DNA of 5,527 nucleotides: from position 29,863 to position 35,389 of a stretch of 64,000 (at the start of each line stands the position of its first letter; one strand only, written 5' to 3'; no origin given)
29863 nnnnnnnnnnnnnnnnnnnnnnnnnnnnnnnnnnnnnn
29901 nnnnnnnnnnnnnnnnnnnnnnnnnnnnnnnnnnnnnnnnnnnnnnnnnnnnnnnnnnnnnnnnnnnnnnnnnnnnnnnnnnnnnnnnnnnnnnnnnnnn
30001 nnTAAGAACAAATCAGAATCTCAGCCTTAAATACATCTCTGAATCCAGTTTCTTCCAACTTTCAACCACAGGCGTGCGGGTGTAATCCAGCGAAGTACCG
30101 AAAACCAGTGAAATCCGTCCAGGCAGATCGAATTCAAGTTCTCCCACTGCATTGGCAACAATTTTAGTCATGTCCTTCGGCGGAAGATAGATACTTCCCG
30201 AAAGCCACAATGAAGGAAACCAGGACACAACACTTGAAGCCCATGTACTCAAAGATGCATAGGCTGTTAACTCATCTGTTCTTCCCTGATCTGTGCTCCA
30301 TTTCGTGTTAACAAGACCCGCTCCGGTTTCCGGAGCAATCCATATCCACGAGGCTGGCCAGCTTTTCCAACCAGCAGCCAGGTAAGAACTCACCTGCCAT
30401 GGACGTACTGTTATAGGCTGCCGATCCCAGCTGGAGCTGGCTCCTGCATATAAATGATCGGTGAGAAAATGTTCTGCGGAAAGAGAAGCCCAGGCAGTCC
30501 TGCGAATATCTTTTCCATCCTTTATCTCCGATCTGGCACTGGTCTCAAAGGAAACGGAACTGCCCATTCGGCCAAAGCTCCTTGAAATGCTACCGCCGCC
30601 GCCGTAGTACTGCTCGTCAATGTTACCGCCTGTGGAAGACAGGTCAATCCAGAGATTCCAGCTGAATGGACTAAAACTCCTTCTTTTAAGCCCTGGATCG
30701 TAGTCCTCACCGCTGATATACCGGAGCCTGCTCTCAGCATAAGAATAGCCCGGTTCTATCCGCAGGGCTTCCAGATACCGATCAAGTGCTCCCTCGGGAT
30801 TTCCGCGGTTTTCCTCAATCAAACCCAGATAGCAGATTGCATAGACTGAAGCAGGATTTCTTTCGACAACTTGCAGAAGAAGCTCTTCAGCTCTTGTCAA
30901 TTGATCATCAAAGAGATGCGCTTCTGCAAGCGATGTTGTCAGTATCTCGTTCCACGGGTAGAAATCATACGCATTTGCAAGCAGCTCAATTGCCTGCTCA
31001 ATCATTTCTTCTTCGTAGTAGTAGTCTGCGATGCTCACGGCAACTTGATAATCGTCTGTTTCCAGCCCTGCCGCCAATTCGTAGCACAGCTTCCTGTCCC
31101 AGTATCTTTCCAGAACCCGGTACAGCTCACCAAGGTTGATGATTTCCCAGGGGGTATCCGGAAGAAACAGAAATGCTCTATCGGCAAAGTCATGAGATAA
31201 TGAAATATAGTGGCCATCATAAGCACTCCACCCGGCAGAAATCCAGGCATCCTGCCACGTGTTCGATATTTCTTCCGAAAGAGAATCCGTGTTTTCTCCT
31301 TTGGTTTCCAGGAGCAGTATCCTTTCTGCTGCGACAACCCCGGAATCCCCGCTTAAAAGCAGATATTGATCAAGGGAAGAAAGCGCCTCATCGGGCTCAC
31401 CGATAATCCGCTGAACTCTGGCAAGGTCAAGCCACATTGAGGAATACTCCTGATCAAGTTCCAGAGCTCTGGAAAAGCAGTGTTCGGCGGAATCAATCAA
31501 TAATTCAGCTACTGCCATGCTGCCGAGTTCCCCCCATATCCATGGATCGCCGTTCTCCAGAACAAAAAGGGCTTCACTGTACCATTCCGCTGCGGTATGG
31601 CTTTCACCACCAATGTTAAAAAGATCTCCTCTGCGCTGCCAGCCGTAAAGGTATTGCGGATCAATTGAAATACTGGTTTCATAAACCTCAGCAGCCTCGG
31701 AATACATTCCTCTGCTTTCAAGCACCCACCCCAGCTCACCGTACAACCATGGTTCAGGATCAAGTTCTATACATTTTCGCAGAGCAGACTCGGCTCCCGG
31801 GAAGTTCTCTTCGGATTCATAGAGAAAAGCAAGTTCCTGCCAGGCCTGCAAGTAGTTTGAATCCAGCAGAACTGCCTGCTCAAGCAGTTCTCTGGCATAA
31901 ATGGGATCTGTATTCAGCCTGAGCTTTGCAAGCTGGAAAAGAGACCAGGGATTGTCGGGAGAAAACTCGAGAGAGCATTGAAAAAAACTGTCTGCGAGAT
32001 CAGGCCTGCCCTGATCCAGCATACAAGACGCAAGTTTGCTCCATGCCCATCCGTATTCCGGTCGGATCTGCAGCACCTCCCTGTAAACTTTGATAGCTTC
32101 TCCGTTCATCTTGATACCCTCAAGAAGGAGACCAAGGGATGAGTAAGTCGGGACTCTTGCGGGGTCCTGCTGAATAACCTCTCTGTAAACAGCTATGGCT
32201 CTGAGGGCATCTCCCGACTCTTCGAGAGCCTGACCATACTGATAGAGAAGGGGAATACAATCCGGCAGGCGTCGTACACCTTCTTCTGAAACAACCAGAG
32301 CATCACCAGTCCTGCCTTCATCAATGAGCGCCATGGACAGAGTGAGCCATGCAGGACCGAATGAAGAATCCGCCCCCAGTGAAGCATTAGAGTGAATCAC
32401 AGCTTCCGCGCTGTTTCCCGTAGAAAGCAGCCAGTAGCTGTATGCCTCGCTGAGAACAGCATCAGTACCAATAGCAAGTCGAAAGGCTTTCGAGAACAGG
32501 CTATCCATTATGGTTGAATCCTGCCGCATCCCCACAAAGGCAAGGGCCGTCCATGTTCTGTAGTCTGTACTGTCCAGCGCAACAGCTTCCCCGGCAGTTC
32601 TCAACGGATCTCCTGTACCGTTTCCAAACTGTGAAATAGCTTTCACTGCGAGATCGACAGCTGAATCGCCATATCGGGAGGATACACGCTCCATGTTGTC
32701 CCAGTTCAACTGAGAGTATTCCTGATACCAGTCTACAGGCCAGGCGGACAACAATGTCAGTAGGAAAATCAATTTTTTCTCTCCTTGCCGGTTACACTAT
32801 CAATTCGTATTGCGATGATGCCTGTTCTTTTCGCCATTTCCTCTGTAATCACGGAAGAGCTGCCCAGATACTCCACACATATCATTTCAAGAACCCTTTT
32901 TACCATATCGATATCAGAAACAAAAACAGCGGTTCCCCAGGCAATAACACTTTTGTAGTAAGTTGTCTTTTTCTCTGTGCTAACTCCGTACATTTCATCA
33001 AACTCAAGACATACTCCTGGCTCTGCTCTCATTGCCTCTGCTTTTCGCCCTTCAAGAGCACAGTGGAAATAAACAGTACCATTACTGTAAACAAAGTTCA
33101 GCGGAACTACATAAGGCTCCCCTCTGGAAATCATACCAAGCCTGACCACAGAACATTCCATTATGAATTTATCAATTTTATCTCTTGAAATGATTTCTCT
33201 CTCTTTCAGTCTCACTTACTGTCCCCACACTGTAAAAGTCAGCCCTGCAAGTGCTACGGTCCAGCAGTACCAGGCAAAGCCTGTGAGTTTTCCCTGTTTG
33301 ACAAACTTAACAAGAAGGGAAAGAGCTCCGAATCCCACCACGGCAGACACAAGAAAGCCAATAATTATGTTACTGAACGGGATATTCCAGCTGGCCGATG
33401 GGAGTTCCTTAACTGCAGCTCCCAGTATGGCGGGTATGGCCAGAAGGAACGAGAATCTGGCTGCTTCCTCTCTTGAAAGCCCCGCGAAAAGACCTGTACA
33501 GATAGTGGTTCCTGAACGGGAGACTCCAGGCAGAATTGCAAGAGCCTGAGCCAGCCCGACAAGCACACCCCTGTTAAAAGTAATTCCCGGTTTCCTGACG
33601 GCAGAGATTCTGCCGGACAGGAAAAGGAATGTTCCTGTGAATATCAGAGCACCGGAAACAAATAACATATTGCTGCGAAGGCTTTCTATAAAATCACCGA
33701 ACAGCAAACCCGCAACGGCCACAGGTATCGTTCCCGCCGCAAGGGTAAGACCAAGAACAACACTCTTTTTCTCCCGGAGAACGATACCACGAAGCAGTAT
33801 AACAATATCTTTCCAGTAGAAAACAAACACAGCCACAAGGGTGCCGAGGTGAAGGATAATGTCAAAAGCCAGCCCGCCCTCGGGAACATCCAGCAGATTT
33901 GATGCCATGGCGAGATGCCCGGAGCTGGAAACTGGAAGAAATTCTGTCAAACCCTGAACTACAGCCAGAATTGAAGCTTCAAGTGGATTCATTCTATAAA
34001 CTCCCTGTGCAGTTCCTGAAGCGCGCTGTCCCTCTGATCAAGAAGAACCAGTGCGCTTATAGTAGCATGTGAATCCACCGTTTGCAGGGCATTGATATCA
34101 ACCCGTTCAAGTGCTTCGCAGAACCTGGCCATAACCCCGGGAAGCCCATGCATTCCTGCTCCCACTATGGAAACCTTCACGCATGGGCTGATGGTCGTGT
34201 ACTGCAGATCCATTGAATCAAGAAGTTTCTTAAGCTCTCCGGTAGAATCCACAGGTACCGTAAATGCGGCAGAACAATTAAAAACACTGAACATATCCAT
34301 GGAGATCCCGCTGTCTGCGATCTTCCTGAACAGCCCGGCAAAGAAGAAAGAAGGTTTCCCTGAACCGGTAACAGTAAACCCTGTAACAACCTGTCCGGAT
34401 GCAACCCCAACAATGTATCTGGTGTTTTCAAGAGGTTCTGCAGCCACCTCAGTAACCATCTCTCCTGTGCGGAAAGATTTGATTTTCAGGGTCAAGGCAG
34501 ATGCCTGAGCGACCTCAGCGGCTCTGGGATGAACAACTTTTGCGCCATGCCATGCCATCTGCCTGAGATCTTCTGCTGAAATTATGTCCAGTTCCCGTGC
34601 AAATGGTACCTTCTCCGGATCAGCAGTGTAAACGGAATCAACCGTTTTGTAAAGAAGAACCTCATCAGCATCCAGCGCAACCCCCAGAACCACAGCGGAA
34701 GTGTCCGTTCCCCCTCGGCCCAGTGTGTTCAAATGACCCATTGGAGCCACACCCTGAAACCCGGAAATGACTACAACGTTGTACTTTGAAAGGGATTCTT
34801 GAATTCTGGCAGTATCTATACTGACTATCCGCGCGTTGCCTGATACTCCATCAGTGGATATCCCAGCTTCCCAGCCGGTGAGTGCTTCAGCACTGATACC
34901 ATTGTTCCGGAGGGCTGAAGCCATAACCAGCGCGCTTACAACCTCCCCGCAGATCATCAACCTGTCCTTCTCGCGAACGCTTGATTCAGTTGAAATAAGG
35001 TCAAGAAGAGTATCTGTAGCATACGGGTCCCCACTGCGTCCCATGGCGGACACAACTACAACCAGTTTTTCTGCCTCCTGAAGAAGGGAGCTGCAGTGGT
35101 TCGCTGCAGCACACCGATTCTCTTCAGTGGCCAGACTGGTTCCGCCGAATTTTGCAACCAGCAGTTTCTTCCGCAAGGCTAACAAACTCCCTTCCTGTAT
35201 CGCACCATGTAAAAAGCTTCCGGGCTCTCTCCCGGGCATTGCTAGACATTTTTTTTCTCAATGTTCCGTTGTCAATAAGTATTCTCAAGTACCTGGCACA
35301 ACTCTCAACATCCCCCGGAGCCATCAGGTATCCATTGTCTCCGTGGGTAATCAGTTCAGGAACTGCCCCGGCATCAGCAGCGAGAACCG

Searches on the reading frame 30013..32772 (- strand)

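Call 84: search_protein_families(library=pfam, proteins=[window:30013-32772:-], max_evalue=0.00001)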
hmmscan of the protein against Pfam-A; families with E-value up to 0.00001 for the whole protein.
window:30013-32772:- (919 aa): 15 families
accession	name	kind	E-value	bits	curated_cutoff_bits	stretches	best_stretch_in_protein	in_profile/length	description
PF07719.23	TPR_2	-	2.7e-33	111.8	27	0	343-374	3-34/34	Tetratricopeptide repeat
PF13428.12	TPR_14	-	5.7e-32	107.3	23.5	0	309-347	2-41/44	Tetratricopeptide repeat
PF13431.12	TPR_17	-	9.1e-31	104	24.4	0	432-464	1-33/34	Tetratricopeptide repeat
PF14559.12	TPR_19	-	6.7e-30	103.7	25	0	586-641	2-57/68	Tetratricopeptide repeat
PF00515.34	TPR_1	-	1.8e-27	94.4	27.8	0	343-374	3-34/34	Tetratricopeptide repeat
PF13181.12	TPR_8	-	1.2e-26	91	25.7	0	309-340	2-33/34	Tetratricopeptide repeat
PF13432.12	TPR_16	-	5.1e-21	75.2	32.7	0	615-676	3-64/65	Tetratricopeptide repeat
PF13414.12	TPR_11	-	5.4e-20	71.2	26.8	0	225-255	12-42/42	TPR repeat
PF13424.12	TPR_12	-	2.9e-17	63.1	30.1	0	210-270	6-74/77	Tetratricopeptide repeat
PF23914.1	TPR_CcmH_CycH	-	1.8e-16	60.8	42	0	589-670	64-148/158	Cytochrome c-type biogenesis protein H TPR domain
PF13176.12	TPR_7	-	3e-11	42.9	27.9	0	345-372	3-32/36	Tetratricopeptide repeat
PF13174.12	TPR_6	-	5.7e-11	42.8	26.3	0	176-204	3-31/33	Tetratricopeptide repeat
PF13371.12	TPR_9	-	2.9e-10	40.4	35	0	295-340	16-61/73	Tetratricopeptide repeat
PF25063.1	ARM_TT21_C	-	8e-10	39.4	35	0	615-672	101-158/209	Tetratricopeptide repeat protein 21 C-terminal ARM domain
PF24575.1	TPR_Slam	-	9.4e-08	32.9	35.2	0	169-208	41-82/104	Surface lipoprotein assembly modifier, N-terminal TPR repeats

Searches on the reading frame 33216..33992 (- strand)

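Call 83: search_protein_families(library=pfam, proteins=[window:33216-33992:-], max_evalue=0.00001)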
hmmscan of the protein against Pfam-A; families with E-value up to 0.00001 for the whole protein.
window:33216-33992:- (258 aa): 1 family
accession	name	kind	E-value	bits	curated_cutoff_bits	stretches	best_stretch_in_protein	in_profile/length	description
PF02673.24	BacA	-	1.1e-73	248.6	33.4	1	7-248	2-256/257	Bacitracin resistance protein BacA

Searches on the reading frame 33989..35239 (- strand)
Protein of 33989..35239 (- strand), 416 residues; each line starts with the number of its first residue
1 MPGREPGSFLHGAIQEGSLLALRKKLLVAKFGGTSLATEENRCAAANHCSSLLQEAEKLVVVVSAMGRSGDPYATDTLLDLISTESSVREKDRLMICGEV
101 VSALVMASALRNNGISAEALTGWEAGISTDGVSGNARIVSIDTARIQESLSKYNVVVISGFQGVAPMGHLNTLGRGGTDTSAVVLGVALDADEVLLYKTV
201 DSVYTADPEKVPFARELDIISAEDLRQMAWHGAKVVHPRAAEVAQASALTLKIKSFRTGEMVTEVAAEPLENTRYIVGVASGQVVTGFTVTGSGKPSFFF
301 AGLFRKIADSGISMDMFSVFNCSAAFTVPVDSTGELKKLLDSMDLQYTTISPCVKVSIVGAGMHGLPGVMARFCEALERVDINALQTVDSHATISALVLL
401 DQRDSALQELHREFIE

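Call 83: search_protein_families(library=pfam, proteins=[window:33989-35239:-], max_evalue=0.00001)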
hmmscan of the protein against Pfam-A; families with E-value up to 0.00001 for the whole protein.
window:33989-35239:- (416 aa): 3 families
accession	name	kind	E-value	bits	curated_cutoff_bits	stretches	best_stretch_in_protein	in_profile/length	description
PF00696.33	AA_kinase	-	3.6e-46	158.2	24.9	1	25-254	1-233/234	Amino acid kinase family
PF13840.12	ACT_7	-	4.1e-15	55.8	27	1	352-412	5-65/65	ACT domain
PF22468.2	ACT_9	-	7.2e-14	51.7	27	1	356-414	1-61/61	ACT domain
